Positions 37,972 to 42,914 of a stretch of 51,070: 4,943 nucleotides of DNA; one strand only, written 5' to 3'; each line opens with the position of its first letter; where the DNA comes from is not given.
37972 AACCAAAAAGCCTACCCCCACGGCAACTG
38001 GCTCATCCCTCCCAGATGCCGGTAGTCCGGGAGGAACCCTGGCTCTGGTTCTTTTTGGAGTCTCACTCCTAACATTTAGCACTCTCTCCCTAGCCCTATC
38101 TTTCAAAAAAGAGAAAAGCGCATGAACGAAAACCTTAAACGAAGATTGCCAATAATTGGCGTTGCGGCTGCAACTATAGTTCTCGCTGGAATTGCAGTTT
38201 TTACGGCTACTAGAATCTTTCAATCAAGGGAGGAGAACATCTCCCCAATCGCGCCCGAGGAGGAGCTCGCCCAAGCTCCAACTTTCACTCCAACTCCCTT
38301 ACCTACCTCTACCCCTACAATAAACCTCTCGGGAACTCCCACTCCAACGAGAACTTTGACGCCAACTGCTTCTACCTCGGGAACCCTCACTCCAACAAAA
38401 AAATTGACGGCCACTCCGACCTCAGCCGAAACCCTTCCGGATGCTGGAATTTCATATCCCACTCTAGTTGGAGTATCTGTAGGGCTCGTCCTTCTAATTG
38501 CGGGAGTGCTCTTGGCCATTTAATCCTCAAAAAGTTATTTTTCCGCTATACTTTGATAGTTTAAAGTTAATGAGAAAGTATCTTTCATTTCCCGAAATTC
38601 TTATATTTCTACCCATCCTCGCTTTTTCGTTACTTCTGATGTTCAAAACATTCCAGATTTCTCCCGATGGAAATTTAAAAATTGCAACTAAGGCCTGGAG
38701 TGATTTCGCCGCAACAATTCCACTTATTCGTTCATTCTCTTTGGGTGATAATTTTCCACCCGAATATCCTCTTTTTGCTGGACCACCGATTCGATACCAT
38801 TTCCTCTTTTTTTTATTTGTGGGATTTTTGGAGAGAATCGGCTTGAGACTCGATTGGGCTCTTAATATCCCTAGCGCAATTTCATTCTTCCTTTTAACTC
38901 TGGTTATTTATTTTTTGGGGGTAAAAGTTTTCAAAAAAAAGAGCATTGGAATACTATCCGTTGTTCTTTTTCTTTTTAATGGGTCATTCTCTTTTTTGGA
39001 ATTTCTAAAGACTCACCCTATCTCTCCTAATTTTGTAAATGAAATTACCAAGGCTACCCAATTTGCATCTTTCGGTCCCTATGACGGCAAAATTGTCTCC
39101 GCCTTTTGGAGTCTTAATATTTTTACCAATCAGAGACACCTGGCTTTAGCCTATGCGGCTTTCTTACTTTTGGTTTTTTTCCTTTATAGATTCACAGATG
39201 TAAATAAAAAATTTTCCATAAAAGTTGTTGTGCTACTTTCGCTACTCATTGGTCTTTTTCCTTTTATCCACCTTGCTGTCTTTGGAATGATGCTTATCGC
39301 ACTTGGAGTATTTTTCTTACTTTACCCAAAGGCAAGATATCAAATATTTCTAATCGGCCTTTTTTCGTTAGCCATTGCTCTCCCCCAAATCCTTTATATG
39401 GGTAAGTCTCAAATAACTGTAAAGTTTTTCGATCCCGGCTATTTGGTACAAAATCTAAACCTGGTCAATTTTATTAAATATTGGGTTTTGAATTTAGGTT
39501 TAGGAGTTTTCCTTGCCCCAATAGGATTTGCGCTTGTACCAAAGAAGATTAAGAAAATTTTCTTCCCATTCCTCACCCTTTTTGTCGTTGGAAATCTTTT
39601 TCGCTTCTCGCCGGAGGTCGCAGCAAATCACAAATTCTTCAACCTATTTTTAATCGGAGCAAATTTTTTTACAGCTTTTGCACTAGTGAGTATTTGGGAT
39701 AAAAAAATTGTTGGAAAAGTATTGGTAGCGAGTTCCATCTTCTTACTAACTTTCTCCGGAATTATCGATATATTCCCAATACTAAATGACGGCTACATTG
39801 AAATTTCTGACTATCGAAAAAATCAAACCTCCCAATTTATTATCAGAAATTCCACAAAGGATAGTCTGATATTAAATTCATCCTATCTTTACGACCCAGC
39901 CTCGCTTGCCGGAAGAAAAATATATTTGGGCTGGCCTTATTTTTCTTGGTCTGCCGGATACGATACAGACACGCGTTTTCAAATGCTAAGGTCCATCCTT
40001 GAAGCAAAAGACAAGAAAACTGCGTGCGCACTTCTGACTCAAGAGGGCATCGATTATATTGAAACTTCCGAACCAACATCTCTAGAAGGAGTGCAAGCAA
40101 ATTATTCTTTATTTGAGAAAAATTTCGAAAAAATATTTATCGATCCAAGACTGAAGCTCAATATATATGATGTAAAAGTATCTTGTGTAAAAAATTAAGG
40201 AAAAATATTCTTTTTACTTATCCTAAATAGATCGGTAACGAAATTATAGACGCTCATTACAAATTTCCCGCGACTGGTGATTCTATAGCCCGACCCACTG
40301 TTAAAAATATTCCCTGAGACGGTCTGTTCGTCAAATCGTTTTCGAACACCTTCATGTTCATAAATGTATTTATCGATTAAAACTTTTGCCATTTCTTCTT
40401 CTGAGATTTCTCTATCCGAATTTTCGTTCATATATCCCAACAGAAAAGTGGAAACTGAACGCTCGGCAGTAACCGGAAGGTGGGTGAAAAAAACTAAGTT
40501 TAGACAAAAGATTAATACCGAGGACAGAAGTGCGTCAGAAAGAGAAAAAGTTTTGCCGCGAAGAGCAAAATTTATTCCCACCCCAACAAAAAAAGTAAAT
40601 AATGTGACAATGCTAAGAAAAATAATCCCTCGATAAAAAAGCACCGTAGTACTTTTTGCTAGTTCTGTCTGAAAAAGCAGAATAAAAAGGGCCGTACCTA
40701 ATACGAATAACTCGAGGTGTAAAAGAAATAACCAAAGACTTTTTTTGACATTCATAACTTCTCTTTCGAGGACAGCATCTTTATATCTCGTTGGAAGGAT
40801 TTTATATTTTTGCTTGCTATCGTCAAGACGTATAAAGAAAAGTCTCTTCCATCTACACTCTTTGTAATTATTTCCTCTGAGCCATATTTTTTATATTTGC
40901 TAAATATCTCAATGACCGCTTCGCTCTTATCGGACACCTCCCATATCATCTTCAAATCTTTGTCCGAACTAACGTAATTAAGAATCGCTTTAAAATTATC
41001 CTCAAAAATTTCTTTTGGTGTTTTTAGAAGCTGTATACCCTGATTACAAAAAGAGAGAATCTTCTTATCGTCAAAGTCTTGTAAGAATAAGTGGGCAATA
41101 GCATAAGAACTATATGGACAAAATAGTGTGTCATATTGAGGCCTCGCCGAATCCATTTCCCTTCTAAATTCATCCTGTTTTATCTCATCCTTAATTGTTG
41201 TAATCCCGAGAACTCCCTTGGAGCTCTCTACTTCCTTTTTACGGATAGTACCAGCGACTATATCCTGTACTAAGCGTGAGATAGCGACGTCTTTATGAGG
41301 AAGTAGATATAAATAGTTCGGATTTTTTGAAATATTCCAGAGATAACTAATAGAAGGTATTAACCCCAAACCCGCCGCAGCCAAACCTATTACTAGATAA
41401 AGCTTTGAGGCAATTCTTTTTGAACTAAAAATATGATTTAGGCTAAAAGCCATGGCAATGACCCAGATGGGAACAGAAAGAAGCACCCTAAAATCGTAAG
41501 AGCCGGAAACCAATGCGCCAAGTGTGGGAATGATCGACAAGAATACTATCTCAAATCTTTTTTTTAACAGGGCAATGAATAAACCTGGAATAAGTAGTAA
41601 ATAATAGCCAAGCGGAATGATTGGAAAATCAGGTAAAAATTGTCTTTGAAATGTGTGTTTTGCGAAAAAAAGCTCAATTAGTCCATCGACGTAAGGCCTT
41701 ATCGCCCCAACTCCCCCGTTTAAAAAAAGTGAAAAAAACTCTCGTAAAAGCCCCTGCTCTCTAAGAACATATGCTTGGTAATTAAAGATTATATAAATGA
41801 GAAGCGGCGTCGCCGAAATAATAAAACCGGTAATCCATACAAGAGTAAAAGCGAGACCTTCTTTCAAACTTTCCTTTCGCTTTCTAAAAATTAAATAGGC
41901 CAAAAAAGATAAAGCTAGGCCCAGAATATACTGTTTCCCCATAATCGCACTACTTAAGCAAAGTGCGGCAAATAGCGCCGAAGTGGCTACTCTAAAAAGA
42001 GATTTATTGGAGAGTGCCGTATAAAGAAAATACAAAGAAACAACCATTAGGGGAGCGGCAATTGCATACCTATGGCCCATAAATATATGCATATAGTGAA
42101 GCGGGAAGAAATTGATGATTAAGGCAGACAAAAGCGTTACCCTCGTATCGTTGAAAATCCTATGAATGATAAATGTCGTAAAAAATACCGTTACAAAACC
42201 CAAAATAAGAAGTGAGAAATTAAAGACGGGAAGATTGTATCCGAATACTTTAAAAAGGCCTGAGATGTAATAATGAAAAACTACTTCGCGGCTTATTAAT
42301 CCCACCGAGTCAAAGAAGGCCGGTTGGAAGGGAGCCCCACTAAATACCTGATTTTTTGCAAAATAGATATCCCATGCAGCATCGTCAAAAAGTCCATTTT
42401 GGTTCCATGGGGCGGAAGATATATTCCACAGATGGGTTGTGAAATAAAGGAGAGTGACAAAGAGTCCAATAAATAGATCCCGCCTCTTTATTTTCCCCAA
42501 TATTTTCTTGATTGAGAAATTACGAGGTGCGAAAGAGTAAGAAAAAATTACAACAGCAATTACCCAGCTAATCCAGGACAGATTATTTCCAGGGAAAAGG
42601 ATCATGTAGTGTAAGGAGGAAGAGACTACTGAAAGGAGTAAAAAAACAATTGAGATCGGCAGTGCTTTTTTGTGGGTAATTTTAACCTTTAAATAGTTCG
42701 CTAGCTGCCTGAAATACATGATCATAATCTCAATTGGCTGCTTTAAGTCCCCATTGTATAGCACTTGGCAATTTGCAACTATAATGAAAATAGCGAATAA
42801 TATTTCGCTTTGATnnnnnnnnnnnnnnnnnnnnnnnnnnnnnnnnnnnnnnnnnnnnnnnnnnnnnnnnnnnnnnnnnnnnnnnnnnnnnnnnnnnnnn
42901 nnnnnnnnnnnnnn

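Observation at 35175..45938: Candidate undescribed surface-display system: PilN/PilO platform + LPDAG substrates + three GT-C enzymes + LCP ligase, with the sortase/PilM-like pair at a second locus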

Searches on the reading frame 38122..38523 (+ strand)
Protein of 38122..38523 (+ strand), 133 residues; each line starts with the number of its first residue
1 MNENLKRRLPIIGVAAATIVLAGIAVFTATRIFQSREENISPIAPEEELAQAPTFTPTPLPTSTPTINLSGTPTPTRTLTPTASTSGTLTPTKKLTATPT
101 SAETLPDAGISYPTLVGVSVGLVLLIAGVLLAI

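Call 5: search_protein_families(library=pfam, proteins=[window:38122-38523:+], max_evalue=0.1)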
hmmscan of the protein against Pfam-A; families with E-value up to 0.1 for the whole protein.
window:38122-38523:+ (133 aa): 0 families

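Call 8: search_protein_families(library=ncbifam, proteins=[window:38122-38523:+], max_evalue=0.1)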
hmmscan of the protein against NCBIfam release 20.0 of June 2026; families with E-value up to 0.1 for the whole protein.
window:38122-38523:+ (133 aa): 2 families
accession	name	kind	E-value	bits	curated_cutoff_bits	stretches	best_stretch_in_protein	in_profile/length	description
NF033761.1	gliding_GltJ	equivalog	0.00034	19.8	450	1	9-102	371-466/671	adventurous gliding motility protein GltJ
NF033186.1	internalin_K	exception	0.0041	15.6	1100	1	44-125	515-594/604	class 1 internalin InlK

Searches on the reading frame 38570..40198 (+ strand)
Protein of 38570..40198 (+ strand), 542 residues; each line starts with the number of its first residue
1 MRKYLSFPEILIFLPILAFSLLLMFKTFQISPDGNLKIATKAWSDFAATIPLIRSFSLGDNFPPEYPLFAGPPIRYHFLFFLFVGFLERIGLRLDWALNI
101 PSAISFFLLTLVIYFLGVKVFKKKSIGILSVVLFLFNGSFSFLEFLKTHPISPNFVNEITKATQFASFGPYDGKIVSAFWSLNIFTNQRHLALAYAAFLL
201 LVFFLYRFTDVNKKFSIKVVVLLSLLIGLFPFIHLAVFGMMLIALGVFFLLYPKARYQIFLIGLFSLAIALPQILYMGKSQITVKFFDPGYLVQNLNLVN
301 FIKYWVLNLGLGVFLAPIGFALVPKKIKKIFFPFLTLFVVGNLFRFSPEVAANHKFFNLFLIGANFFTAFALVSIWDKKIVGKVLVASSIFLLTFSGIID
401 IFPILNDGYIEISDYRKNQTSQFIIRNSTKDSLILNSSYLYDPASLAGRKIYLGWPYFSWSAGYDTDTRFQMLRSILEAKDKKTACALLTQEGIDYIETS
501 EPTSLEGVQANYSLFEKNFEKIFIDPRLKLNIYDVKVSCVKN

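Call 5: search_protein_families(library=pfam, proteins=[window:38570-40198:+], max_evalue=0.1)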
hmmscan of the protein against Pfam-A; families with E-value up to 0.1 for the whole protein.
window:38570-40198:+ (542 aa): 0 families

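Call 8: search_protein_families(library=ncbifam, proteins=[window:38570-40198:+], max_evalue=0.1)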
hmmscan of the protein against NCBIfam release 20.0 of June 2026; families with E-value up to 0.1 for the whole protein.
window:38570-40198:+ (542 aa): 0 families

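Call 59: search_protein_families(library=pfam, alignment_id=A4, max_evalue=0.05)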
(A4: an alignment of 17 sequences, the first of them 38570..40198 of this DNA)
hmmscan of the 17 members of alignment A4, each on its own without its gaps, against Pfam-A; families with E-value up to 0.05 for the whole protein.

A. member 1, window:38570-40198:+ (542 aa): 0 families

B. families by the number of members that match (of 17 scanned): 5 families
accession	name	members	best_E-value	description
PF20604.3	DUF6798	4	0.0022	Domain of unknown function (DUF6798)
PF10060.15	DUF2298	1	6.2e-07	Uncharacterized membrane protein (DUF2298)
PF05421.16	DUF751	1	0.0054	Protein of unknown function (DUF751)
PF24358.1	ABCC10_N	1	0.013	ABCC10 N-terminal domain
PF06706.16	CTV_P6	1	0.041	Citrus tristeza virus 6-kDa protein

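Call 60: search_solved_structures(query=A4, max_evalue=1)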
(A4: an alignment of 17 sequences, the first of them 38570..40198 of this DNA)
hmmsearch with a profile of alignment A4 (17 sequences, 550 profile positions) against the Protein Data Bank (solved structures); distinct sequences matched with E-value up to 1: 2.
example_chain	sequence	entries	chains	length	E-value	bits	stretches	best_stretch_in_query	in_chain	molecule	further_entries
6xpe_B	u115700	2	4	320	0.093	14.6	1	191-281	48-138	Zinc transporter 8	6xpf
6xpd_B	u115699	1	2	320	0.38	12.5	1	191-283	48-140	Zinc transporter 8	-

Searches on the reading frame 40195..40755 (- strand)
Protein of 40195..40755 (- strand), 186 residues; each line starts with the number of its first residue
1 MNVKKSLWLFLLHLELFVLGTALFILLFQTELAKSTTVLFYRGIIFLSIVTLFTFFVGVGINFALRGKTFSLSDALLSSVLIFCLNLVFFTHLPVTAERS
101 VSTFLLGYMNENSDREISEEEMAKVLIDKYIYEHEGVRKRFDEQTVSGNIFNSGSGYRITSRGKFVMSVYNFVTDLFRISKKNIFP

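Call 5: search_protein_families(library=pfam, proteins=[window:40195-40755:-], max_evalue=0.1)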
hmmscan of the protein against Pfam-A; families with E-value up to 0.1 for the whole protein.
window:40195-40755:- (186 aa): 0 families

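Call 8: search_protein_families(library=ncbifam, proteins=[window:40195-40755:-], max_evalue=0.1)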
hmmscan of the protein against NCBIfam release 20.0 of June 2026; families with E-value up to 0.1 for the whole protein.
window:40195-40755:- (186 aa): 0 families

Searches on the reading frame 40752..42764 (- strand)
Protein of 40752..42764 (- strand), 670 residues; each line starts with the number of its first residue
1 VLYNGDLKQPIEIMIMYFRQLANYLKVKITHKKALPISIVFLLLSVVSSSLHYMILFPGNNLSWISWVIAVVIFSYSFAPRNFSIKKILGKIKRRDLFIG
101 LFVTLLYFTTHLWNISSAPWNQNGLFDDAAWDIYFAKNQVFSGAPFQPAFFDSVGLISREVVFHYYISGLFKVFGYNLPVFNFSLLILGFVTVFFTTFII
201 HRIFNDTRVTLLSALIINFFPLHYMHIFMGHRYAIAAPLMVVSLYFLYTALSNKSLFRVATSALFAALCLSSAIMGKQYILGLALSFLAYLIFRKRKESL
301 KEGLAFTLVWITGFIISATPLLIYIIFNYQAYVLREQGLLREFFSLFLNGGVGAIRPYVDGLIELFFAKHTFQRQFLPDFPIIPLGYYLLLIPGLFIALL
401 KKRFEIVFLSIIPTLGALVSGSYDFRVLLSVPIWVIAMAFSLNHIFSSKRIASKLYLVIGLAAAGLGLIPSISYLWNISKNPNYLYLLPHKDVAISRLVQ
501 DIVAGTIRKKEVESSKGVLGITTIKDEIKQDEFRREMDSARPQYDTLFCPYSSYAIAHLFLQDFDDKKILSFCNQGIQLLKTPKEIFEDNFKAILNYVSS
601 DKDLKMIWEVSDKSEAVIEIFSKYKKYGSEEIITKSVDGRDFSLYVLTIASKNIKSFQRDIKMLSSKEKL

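Call 5: search_protein_families(library=pfam, proteins=[window:40752-42764:-], max_evalue=0.1)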
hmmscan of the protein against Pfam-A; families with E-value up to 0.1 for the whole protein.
window:40752-42764:- (670 aa): 2 families
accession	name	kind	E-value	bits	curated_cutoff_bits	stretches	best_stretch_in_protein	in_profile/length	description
PF13231.12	PMT_2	-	1.6e-08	35.3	26.1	1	162-318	5-155/160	Dolichyl-phosphate-mannose-protein mannosyltransferase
PF03526.18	Microcin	-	0.019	15.2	25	1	546-562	17-33/55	Colicin E1 (microcin) immunity protein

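Call 8: search_protein_families(library=ncbifam, proteins=[window:40752-42764:-], max_evalue=0.1)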
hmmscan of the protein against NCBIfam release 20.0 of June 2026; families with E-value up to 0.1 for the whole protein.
window:40752-42764:- (670 aa): 0 families
